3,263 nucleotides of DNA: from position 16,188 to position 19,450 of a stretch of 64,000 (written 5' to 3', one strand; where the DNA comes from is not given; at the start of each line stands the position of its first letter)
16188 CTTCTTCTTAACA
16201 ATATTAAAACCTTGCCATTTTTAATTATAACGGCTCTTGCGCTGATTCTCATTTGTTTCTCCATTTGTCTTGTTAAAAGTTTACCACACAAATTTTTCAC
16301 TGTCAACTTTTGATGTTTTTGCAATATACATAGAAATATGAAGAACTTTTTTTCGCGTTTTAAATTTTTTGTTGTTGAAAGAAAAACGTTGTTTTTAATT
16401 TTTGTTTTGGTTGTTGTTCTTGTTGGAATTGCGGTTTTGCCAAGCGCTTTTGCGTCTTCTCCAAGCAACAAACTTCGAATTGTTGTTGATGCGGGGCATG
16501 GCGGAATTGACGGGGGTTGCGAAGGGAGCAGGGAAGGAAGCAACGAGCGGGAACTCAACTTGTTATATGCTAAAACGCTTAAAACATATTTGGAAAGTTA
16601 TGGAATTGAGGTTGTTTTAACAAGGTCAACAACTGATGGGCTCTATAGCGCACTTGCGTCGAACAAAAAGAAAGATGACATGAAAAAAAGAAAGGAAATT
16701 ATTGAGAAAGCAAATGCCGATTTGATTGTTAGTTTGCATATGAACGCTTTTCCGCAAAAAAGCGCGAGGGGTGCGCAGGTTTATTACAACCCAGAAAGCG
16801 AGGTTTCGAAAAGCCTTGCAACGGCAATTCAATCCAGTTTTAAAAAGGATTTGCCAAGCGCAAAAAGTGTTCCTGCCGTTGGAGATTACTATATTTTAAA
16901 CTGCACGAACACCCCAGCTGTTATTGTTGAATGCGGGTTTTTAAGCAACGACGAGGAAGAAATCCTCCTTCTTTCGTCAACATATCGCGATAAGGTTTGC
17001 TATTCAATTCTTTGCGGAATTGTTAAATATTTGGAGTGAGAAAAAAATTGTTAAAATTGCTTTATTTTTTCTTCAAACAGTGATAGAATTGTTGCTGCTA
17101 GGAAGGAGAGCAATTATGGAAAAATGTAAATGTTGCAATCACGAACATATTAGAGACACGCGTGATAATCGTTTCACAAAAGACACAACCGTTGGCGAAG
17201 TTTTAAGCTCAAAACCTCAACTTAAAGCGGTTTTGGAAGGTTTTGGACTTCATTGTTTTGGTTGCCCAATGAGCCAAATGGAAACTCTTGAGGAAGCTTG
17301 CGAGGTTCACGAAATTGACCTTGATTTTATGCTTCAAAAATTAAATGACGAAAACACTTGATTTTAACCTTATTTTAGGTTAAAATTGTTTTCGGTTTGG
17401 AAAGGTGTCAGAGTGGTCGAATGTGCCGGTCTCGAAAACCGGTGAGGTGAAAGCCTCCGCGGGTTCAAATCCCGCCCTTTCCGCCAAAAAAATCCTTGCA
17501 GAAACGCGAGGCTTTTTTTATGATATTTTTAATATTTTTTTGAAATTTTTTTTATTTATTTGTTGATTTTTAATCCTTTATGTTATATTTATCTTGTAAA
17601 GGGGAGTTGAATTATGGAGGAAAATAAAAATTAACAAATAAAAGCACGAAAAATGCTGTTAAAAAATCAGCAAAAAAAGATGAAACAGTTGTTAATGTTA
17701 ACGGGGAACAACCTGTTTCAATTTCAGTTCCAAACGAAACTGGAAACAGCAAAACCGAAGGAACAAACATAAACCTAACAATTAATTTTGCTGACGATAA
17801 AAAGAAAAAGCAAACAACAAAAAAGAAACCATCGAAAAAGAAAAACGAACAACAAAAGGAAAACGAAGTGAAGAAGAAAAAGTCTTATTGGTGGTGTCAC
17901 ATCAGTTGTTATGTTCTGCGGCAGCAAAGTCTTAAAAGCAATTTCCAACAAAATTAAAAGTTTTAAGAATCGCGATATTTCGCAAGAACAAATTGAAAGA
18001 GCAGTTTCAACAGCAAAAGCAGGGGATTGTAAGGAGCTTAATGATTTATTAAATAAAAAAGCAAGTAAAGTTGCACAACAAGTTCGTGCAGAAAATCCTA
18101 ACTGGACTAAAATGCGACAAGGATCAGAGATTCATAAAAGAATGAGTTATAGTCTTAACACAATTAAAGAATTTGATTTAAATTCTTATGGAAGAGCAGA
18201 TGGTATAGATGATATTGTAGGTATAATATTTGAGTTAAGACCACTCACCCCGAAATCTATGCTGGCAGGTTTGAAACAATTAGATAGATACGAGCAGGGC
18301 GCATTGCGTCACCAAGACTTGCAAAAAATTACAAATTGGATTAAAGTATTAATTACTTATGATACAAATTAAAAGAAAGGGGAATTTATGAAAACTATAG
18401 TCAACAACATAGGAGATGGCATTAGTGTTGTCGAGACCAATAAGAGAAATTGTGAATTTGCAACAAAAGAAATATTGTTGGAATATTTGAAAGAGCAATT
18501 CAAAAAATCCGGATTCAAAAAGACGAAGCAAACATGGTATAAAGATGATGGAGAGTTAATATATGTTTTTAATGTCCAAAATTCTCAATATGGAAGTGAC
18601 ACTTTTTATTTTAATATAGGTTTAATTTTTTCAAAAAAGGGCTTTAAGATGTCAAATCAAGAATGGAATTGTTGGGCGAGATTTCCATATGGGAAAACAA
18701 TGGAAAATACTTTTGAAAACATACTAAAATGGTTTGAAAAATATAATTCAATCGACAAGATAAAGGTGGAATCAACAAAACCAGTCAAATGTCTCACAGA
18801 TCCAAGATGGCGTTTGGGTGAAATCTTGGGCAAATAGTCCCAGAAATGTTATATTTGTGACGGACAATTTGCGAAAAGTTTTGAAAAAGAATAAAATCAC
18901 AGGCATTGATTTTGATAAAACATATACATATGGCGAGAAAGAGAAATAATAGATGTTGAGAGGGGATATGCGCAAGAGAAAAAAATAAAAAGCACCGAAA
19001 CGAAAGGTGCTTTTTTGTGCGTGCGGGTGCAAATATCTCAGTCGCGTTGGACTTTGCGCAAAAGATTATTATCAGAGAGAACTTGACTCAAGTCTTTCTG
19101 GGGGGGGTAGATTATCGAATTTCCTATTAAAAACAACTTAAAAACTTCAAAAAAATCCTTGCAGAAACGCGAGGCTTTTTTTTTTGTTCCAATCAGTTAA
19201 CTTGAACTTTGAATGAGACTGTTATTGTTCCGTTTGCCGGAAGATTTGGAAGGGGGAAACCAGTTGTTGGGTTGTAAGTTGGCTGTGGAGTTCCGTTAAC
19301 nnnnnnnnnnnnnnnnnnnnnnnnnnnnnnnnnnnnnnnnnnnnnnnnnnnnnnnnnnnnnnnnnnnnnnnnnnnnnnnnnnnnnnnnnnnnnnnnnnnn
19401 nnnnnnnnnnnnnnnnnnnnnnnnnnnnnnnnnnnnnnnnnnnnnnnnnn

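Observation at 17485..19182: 1.6-kb islet at the 3' end of tRNA-Ser bounded by perfect 35-bp direct repeats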

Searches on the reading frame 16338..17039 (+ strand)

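Call 6: search_protein_families(library=pfam, proteins=[window:16338-17039:+], max_evalue=1)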
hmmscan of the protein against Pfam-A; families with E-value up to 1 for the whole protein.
window:16338-17039:+ (233 aa): 4 families
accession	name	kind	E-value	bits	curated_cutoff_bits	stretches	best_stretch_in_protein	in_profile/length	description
PF01520.23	Amidase_3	-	3.5e-45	154.6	27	1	48-229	1-173/174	N-acetylmuramoyl-L-alanine amidase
PF02879.22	PGM_PMM_II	-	0.002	19.1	29.3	1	79-132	34-88/103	Phosphoglucomutase/phosphomannomutase, alpha/beta/alpha domain II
PF12698.13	ABC2_membrane_3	-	0.0046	16.5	31.6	1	15-175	1-130/347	ABC-2 family transporter protein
PF10281.14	Ish1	-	0.027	15.2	26.6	1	81-102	9-30/37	Putative nuclear envelope organisation protein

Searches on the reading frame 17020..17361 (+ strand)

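Call 6: search_protein_families(library=pfam, proteins=[window:17020-17361:+], max_evalue=1)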
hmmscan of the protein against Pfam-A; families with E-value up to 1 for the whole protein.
window:17020-17361:+ (113 aa): 2 families
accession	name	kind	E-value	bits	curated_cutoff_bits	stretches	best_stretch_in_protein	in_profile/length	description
PF08984.16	DUF1858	-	2.9e-19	69.4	32.2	1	53-102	2-56/59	Domain of unknown function (DUF1858)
PF04405.19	ScdA_N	-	0.0045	17.1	32.5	1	55-110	2-54/56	Domain of Unknown function (DUF542)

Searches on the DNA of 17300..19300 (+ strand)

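Call 83: search_rna_families(source=window, start=17300, end=19300, threshold=evalue, max_evalue=1)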
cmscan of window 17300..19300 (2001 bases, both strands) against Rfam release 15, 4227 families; matches with E-value up to 1: 7.
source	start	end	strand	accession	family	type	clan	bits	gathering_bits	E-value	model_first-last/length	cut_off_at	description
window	17399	17483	+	RF00005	tRNA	Gene; tRNA;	CL00001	54.7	29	1.6e-10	1-71/71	no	tRNA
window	17434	17483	-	RF04351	Plastid-psbl-rps4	Cis-reg;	-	29.7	68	0.0011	1-53/53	no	Plastid-psbl-rps4 3UTR RNA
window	19066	19184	+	RF00514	His_leader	Cis-reg; leader;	-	23.8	49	0.42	1-126/126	no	Histidine operon leader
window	17391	17511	+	RF02223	sX4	Gene; sRNA;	-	20.7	70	0.13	1-167/167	no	Proteobacterial sRNA sX4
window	19134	19200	-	RF02621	BSnc120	Gene; sRNA;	-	20.4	114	0.21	1-88/88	no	Brucella sRNA 120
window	19149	19239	-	RF00512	Leu_leader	Cis-reg; leader;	-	20.4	50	0.33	1-148/148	no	Leucine operon leader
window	19063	19181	+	RF04180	BTnc231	Gene; sRNA;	-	20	80.4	0.35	1-154/154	no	Bacteroides sRNA BTnc231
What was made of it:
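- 18980..19107 (+): Segment of unknown origin. It holds a strong intrinsic terminator (18987-19015, -12.6 kcal/mol), about 90 bp of non-coding DNA, and a G8 run. No Rfam family (call 83).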

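Call 84: search_dna_similar(query=window:17487-19192:+, collection=plasmids, mode=distant, max_rows=8)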
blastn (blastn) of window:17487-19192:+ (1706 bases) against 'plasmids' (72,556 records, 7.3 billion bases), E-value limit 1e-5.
No match.

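Call 85: search_dna_similar(query=window:17487-19192:+, collection=phages, mode=distant, max_rows=8)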
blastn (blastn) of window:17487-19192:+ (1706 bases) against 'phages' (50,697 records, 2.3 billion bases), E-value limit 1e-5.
No match.
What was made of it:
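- Tried and rejected: Rfam, phage and plasmid searches of the islet returned only the tRNA (calls 83-85).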

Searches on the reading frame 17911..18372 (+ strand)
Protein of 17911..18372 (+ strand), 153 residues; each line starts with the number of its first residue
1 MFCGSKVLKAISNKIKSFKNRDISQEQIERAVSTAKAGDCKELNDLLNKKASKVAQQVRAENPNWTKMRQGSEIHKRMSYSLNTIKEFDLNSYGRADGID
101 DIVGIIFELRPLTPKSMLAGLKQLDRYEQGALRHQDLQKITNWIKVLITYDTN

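Call 6: search_protein_families(library=pfam, proteins=[window:17911-18372:+], max_evalue=1)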
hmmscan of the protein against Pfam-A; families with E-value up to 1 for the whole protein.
window:17911-18372:+ (153 aa): 2 families
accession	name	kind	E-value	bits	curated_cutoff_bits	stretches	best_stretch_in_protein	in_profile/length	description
PF15650.12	Tox-REase-9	-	2e-11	44.4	27.3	1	67-130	5-72/88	Restriction endonuclease fold toxin 9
PF25524.1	RSLD_CPSF6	-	0.0024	18.5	27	1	19-49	9-39/96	CPSF6-like, RSLD domain, N-terminal region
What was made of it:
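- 17885..18372 (+): Orphan C-terminal toxin module (Tox-REase-9). 17885-17957 is the constant pre-toxin stretch shared with the AHH allele, and the rest is the variable CT. The first possible start is ATG 17911, with no RBS. The catalytic ELKP motif is mutated to ELRP (K110R). Pfam, call 6.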

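Call 43: search_protein_representatives(protein=window:17911-18372:+)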
Query: 153 residues. Proteins with E-value up to 0.001 (for the whole library): 58; up to 1e-10: 9; up to 1e-30: 4. The best 58 are listed.
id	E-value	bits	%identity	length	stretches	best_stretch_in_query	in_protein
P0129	1.2e-87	307.5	93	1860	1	1-153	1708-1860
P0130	1.4e-46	174.3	61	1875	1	1-152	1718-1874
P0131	2.1e-40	154.3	54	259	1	1-151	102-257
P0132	7.1e-39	149.3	57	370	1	25-153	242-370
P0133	2.4e-20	89.3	67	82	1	92-152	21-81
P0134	4.4e-18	82.0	44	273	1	24-150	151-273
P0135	1.2e-17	80.6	43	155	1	10-141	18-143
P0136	6.2e-13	65.3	36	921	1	23-150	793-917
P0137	8.6e-11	58.3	40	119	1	58-150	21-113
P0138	6.1e-09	52.3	37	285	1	20-134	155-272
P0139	7.8e-08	48.7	40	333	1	68-151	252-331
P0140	1.5e-07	47.8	42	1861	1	66-150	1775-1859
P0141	6.9e-07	45.7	44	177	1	68-150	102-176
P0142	1.4e-06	44.7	36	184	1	16-150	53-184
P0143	2.9e-06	43.6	36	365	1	41-131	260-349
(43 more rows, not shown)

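Call 46: find_encoding_contigs(protein=P0129, flank=6000, max_places=5)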
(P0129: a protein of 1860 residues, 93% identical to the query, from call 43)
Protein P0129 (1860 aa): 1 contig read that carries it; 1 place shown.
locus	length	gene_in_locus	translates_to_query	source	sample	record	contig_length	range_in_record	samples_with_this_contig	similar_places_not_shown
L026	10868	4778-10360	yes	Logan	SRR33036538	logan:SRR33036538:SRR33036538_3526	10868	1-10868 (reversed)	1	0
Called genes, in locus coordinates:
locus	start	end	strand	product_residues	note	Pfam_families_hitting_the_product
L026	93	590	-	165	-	PF17013:Acetyltransf_15 (weak)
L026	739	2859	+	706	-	-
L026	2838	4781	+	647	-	-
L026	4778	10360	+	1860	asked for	PF15650:Tox-REase-9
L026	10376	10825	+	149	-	PF14137:DUF4304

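Call 70: search_protein_families(library=pfam, proteins=[P0129, P0131, L026:739-2859:+, L026:2838-4781:+], max_evalue=0.01)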
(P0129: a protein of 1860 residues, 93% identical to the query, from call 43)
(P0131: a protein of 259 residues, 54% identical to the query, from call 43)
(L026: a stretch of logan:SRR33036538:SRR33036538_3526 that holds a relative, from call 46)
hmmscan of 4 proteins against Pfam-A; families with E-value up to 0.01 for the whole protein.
P0129 (1860 aa): 1 family
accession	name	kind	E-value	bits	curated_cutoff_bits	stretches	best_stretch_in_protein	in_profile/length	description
PF15650.12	Tox-REase-9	-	1.6e-10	41.5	27.3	1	1774-1837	5-72/88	Restriction endonuclease fold toxin 9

P0131 (259 aa): 1 family
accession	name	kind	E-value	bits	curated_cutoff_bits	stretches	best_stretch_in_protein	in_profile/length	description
PF15650.12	Tox-REase-9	-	6.6e-14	52.4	27.3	1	172-253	4-85/88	Restriction endonuclease fold toxin 9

L026:739-2859:+ (706 aa): 1 family
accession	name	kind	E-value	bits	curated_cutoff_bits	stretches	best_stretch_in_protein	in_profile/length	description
PF07523.18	Big_3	-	0.00022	21.9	21.2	1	230-299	3-58/68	Bacterial Ig-like domain (group 3)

L026:2838-4781:+ (647 aa): 1 family
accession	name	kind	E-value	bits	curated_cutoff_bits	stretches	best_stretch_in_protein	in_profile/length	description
PF09479.16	Flg_new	-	0.003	18.1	27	0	267-306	3-40/65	Listeria-Bacteroides repeat domain (List_Bact_rpt)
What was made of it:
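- Closest known: Orphan immunity genes, immunity islets and arrays left by effector displacement. Different: The delivery system of the parent toxin is unknown (no LXG, Rhs, PT-TG or other Pfam trafficking domain; call 70).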

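Call 75: list_cluster_members(proteins=[P0129, L026:10376-10825:+, window:17911-18372:+])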
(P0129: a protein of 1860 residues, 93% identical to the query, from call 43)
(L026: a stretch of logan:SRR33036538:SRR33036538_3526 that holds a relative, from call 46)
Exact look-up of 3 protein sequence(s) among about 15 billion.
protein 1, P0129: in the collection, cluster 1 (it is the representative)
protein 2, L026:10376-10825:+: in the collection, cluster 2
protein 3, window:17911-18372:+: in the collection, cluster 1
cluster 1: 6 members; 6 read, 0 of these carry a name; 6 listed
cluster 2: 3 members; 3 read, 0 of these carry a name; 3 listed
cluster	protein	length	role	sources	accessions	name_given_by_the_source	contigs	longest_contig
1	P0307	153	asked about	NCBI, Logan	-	-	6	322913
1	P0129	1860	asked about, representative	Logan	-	-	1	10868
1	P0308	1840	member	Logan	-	-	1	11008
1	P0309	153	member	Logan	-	-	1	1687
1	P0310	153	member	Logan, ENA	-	-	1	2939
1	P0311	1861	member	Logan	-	-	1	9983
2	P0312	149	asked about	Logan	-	-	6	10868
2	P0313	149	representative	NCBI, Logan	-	-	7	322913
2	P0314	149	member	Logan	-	-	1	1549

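Call 76: find_encoding_contigs(protein=P0308, flank=6000, max_places=3)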
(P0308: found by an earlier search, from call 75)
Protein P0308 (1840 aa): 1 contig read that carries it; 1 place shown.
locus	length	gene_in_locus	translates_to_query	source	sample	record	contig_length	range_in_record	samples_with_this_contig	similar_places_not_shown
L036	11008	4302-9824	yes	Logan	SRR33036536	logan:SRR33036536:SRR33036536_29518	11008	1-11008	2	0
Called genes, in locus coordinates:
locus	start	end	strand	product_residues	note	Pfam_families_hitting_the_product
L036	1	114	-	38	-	?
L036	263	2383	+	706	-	-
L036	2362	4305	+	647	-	-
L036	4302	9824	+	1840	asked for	PF14412:AHH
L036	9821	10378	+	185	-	PF07791:Imm11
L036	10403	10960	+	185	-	PF07791:Imm11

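Call 77: find_encoding_contigs(protein=P0311, flank=6000, max_places=3)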
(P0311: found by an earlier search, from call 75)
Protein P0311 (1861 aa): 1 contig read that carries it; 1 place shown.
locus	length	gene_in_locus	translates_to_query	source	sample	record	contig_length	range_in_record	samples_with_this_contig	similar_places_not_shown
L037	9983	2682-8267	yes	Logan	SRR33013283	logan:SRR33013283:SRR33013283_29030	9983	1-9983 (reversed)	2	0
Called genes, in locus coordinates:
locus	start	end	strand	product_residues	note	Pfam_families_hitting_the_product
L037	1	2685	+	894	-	?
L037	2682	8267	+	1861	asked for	PF15650:Tox-REase-9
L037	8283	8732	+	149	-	PF14137:DUF4304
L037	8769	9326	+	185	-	PF07791:Imm11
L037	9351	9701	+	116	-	-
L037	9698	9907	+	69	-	PF07791:Imm11 (weak)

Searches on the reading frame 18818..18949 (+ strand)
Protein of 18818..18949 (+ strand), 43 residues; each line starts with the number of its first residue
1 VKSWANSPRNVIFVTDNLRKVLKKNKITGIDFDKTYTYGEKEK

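Call 6: search_protein_families(library=pfam, proteins=[window:18818-18949:+], max_evalue=1)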
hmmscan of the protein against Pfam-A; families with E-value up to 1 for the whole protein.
window:18818-18949:+ (43 aa): 3 families
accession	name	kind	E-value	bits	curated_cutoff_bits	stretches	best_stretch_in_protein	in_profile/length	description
PF07791.16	Imm11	-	0.046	13.5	22.1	1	10-36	168-193/194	Immunity protein family (Imm11)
PF07912.19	ERp29_N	-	0.064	13.9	20.7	1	17-42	13-38/126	ERp29, N-terminal domain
PF14129.11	DUF4296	-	0.075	14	27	1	19-38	43-62/87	Domain of unknown function (DUF4296)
